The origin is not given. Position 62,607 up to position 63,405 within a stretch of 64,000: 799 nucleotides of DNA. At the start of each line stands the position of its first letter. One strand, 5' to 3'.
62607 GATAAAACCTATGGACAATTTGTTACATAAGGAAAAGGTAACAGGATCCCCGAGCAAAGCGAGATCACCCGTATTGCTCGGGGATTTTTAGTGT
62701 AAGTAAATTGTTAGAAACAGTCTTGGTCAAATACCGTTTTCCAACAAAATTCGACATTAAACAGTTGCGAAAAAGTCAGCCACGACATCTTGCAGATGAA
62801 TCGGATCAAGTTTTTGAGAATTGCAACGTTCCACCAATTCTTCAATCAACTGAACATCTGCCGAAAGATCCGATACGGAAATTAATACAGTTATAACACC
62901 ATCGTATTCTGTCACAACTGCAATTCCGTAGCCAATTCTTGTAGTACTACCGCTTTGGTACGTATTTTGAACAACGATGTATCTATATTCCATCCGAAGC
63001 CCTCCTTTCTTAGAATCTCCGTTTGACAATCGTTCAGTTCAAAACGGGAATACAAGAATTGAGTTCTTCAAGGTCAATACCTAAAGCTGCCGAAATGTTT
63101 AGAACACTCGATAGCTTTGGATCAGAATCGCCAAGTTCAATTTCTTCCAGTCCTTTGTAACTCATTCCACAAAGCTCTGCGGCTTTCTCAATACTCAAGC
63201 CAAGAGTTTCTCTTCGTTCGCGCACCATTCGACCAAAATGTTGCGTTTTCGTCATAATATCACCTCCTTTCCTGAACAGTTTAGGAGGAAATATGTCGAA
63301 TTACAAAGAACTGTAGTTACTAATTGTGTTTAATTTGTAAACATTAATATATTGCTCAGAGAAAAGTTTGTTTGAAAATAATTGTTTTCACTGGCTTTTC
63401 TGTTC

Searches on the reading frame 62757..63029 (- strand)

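Call 32: search_protein_families(library=pfam, proteins=[window:62757-63029:-], max_evalue=0.01)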
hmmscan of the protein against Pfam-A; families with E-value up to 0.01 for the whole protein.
window:62757-63029:- (90 aa): 1 family
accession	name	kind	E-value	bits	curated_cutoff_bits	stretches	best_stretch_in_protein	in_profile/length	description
PF20124.4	DUF6514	-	2.9e-11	43.9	23.9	1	8-88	13-93/94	Family of unknown function (DUF6514)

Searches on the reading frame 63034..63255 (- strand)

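Call 32: search_protein_families(library=pfam, proteins=[window:63034-63255:-], max_evalue=0.01)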
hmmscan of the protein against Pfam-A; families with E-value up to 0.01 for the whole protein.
window:63034-63255:- (73 aa): 4 families
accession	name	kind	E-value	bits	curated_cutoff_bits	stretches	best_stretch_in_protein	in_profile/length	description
PF01381.28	HTH_3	-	8.8e-11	42.1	23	1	11-65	1-55/55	Helix-turn-helix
PF13560.12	HTH_31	-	2.4e-09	37.8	27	1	6-65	1-61/64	Helix-turn-helix domain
PF12844.13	HTH_19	-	1e-05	25.7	30.2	1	8-65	1-58/64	Helix-turn-helix domain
PF13413.12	HTH_25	-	0.00011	22.4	24.6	1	12-45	3-36/62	Helix-turn-helix domain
